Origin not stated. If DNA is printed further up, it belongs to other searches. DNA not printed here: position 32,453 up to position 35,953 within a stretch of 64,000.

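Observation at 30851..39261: Compact operon combining a LanM-like enzyme, a SagB-type dehydrogenase, an FAD-linked oxidase, an exported PBP-like protein and a nitroreductase, with no visible precursor peptide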

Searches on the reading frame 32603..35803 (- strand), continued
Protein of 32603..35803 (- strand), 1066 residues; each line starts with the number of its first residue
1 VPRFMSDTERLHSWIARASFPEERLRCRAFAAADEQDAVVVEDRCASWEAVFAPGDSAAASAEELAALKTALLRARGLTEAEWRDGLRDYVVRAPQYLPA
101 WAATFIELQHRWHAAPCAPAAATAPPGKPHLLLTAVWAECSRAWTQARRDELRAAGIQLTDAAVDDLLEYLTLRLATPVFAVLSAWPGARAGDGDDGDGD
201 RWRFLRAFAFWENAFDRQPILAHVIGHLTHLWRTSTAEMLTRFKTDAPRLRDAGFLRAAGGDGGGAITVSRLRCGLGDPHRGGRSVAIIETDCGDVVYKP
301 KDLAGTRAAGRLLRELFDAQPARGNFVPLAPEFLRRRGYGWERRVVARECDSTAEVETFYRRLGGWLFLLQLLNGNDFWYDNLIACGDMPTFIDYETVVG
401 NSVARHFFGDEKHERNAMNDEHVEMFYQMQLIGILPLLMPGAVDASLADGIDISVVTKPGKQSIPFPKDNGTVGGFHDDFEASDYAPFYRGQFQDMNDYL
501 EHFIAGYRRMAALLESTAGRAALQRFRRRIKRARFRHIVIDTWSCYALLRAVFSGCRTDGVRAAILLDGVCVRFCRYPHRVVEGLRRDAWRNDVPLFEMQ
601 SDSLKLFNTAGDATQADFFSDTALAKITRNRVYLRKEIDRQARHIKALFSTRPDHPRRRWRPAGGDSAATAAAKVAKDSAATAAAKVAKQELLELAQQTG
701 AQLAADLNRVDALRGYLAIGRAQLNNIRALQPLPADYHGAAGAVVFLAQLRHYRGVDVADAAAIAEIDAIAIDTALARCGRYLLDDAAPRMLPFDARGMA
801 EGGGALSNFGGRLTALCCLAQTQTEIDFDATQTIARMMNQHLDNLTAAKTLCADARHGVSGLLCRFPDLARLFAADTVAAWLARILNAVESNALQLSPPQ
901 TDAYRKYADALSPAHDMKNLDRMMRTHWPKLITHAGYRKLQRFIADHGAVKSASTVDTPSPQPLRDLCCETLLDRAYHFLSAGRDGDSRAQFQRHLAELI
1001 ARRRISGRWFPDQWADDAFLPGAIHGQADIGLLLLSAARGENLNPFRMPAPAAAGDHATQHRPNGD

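Call 42: find_homologous_proteins(query=A2, max_evalue=0.001)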
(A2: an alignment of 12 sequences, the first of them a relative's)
Query A2 (12 sequences) (130 aa, profile of the alignment): 95 proteins with E <= 0.001 among 8000 candidates.
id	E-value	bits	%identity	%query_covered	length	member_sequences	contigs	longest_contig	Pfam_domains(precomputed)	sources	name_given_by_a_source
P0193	2.3e-37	145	100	100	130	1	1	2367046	-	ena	-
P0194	1.2e-36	143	42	95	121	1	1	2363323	-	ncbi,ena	-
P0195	1.5e-36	143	32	98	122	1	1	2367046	-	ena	-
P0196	4.7e-35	138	33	78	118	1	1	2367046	-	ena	-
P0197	5.6e-35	138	33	62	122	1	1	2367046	-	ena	-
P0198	6.3e-35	137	37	85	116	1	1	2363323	-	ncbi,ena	-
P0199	7.7e-35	137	34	68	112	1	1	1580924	-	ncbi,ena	-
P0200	3.3e-33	132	35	90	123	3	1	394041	-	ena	-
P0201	1.3e-32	130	67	95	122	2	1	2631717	-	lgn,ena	-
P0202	1.3e-29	120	36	94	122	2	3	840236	-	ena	-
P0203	1.6e-29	120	35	87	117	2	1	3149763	-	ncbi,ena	-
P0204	2.7e-29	119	34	55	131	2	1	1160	-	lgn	-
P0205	6.2e-29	118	36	62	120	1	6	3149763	-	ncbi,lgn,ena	-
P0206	6.0e-28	115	29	72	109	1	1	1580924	-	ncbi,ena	-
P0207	6.4e-27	112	40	88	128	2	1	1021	-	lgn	-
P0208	7.7e-27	111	28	95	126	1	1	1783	-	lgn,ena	-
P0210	1.4e-26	110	32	98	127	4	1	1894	-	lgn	-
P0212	7.8e-26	108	32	96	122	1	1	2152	-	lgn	-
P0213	1.4e-25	107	34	78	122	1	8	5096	-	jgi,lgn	-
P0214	1.4e-25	107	32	94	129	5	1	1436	-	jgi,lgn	-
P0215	1.3e-24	104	36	59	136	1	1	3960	-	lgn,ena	-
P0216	3.1e-24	103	35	73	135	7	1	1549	-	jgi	-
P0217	1.0e-23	101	31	69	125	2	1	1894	-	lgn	-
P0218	1.8e-23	100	45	43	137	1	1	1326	-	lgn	-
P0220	5.7e-23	99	35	92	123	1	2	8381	-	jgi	-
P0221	1.1e-22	98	33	69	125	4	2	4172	-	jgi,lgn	-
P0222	1.1e-21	95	30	84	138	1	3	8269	-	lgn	-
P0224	2.0e-19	87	30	76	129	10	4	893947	-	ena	-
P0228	1.1e-18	85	34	85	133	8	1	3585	PF02979.22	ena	-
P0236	1.1e-17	82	36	84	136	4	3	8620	-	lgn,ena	-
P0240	3.8e-17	80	34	85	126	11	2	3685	PF02979.22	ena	-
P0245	9.6e-16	75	36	78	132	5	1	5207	-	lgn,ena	-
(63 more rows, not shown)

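Call 44: list_cluster_members(proteins=[P0204, P0207, P0210, P0213, P0214, P0216, P0217, P0218, P0221, P0222])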
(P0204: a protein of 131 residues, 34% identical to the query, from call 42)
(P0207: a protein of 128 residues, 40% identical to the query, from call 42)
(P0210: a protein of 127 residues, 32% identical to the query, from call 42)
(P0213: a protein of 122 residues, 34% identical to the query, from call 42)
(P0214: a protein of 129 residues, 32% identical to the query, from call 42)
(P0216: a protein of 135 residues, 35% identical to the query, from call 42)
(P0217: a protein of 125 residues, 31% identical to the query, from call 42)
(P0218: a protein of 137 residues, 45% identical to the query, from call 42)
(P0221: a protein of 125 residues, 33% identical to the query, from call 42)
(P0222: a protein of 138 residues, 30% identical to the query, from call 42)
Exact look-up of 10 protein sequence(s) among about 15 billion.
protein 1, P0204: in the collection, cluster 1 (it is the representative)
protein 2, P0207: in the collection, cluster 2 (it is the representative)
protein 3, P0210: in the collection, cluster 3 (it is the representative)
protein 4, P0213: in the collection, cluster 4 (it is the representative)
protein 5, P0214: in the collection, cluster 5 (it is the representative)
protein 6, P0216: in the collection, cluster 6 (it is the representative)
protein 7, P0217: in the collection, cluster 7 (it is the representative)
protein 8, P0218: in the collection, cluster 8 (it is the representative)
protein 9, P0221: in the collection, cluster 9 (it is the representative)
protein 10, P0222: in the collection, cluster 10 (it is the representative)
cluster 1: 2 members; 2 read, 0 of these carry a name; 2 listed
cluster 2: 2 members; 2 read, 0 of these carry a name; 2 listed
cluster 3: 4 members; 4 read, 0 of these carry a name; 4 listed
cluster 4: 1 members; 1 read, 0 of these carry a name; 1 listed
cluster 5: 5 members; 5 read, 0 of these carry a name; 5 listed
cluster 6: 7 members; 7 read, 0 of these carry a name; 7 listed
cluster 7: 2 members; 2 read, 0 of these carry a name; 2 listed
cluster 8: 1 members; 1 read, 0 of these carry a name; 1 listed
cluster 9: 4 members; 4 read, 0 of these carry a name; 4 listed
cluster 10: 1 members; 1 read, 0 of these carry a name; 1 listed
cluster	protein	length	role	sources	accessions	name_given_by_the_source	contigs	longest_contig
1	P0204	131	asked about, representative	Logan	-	-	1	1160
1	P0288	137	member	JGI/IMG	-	-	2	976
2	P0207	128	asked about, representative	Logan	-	-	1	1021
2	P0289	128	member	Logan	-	-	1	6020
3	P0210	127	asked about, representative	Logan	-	-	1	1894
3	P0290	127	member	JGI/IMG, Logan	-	-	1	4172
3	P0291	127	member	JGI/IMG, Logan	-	-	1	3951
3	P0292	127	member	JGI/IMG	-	-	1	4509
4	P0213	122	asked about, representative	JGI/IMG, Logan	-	-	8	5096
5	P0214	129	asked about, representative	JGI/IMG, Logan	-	-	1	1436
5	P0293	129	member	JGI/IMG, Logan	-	-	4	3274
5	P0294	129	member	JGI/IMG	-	-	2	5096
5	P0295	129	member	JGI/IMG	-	-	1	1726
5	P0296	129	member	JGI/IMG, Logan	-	-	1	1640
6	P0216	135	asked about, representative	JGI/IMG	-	-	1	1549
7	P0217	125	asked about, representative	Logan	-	-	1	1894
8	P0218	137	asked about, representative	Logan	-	-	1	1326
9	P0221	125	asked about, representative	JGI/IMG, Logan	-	-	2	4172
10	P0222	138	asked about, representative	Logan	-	-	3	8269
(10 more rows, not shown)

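Call 45: find_encoding_contigs(protein=P0222, flank=10000, max_places=5)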
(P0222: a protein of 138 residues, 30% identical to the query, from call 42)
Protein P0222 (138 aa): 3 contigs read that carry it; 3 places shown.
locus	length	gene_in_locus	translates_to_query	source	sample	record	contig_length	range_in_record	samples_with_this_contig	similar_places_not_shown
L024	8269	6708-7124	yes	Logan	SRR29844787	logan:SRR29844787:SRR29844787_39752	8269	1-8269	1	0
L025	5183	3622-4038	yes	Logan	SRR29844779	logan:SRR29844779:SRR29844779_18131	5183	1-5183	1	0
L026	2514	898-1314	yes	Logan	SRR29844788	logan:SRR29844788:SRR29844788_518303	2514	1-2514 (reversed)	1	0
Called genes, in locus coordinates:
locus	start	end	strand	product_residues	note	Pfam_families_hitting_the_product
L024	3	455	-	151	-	?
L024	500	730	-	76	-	PF02597:ThiS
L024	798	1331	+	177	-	PF00994:MoCF_biosynth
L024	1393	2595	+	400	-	PF04375:HemX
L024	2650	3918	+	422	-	PF07219:HemY_N, PF13428:TPR_14 (faint)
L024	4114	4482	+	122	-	-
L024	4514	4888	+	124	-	-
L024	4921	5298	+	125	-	-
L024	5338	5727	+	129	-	-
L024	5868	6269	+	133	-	-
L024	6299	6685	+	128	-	-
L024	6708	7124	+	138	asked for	-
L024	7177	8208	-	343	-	PF00111:Fer2, PF00970:FAD_binding_6, PF00175:NAD_binding_1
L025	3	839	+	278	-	?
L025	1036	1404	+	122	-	-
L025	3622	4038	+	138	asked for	-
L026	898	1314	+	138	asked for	-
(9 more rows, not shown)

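Call 46: find_encoding_contigs(protein=P0213, flank=10000, max_places=8)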
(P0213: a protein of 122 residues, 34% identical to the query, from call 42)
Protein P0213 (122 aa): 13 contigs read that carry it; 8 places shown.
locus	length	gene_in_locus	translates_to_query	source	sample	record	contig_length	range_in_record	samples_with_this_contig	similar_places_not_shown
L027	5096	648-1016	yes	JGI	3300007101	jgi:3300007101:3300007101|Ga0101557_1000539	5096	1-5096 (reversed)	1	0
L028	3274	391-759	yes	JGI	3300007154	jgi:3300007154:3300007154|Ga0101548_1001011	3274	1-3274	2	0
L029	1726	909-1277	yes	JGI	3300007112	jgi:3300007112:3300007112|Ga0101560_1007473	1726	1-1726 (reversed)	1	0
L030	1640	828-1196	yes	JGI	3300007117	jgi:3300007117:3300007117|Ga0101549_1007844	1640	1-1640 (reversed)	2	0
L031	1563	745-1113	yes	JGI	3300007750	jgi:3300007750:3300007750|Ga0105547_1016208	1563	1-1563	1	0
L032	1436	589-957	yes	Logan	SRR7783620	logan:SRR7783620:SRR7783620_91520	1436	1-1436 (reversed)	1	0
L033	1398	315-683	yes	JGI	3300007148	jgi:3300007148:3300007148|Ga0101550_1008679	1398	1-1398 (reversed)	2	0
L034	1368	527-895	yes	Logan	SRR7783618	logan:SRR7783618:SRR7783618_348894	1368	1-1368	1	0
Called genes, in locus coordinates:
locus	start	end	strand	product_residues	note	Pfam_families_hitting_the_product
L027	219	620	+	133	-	-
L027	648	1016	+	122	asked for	-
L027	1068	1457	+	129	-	-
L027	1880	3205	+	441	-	PF07690:MFS_1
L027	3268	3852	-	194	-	PF02325:CCB3_YggT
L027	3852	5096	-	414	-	?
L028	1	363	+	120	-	?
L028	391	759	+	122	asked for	-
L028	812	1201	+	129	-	-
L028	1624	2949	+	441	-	PF07690:MFS_1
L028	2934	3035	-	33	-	-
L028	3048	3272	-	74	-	?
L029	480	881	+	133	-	-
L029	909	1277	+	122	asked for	-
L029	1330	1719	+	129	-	-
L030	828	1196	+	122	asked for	-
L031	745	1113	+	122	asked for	-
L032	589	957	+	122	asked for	-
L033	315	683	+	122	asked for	-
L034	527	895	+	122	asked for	-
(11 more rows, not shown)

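Call 47: predict_structure(alignment_id=A1)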
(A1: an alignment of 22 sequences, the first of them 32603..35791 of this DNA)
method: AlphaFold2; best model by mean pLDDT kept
length: 1062 residues; sequences in the alignment: 22
mean_pLDDT: 82.5   pTM: 0.86
mean pLDDT of the five models: 82.5, 81.3, 80.5, 78.7, 77.9
residues with pLDDT >= 90: 498; 70-90: 375; 50-70: 89; < 50: 100
segments of 3 or more residues with pLDDT < 50: 187-196, 272-275, 402-414, 466-470, 659-679, 754-757, 787-796, 946-955, 1046-1062
pLDDT, mean of each block of 10 residues (from residue 1): 79 95 94 92 89 67 88 91 95 96 91 62 72 91 95 94 90 84 53 51 83 93 94 94 93 66 90 58 91 89 92 90 89 90 92 95 94 75 85 77 44 62 86 80 81 79 56 67 91 95 97 97 94 82 83 88 87 82 86 89 86 87 93 94 93 75 40 44 83 94 90 86 87 93 88 48 81 92 52 56 89 89 87 92 89 89 91 94 95 87 83 83 92 94 59 57 89 80 82 93 92 95 96 89 57 29 26
secondary structure, 60 per line:
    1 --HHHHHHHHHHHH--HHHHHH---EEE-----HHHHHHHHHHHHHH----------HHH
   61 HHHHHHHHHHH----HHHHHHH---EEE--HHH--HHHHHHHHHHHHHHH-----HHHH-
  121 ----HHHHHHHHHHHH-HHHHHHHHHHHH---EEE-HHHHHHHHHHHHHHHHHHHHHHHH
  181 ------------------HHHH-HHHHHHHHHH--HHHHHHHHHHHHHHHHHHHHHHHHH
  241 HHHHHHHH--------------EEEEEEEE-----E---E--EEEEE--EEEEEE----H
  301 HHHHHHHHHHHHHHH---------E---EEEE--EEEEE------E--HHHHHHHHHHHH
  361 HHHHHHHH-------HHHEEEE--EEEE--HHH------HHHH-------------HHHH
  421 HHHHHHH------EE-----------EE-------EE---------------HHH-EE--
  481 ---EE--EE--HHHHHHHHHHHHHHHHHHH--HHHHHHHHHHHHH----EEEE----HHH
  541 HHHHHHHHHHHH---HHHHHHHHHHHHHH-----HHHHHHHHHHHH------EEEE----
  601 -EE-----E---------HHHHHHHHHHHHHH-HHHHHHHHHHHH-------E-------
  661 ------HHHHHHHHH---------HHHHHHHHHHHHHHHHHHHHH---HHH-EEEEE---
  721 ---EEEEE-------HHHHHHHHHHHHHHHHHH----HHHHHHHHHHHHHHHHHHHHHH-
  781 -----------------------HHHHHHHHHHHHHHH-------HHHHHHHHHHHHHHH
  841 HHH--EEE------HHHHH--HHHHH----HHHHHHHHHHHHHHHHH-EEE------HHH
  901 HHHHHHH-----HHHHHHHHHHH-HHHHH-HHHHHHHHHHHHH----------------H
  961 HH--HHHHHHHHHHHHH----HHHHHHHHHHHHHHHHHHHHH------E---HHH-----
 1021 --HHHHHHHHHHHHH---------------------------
elements in order (helices of 4 or more, strands of 3 or more residues): H3-14 H17-22 E26-28 H34-47 H58-71 H76-82 E86-88 H96-110 H116-119 H125-136 H138-149 E153-155 H157-180 H199-202 H204-213 H216-248 E263-270 E283-287 E290-295 H300-315 E329-332 E335-339 H349-368 E379-382 E385-388 H400-403 H417-427 H492-510 H513-525 E530-533 H538-552 H556-569 H575-586 E593-596 H619-632 H634-645 H667-675 H685-705 E713-717 E724-728 H736-753 H758-779 H804-818 H826-843 E846-848 H855-859 H862-866 H871-887 E889-891 H898-907 H913-923 H925-929 H931-943 H965-977 H982-1002 H1023-1035

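Call 50: find_related_loci(query=A1, collection=metagenome_contigs, flank=10000)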
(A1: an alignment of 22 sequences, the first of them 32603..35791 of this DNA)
Query A1 (1062 aa) in metagenome_contigs; peptide patterns used: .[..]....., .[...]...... (x = any residue, [..] = any of these).
198 stretches matched a pattern; 1 encode a relative of the query (tblastn E <= 1e-3); 1 distinct loci.
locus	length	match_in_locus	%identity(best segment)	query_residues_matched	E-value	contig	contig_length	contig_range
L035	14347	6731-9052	31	1-859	1e-123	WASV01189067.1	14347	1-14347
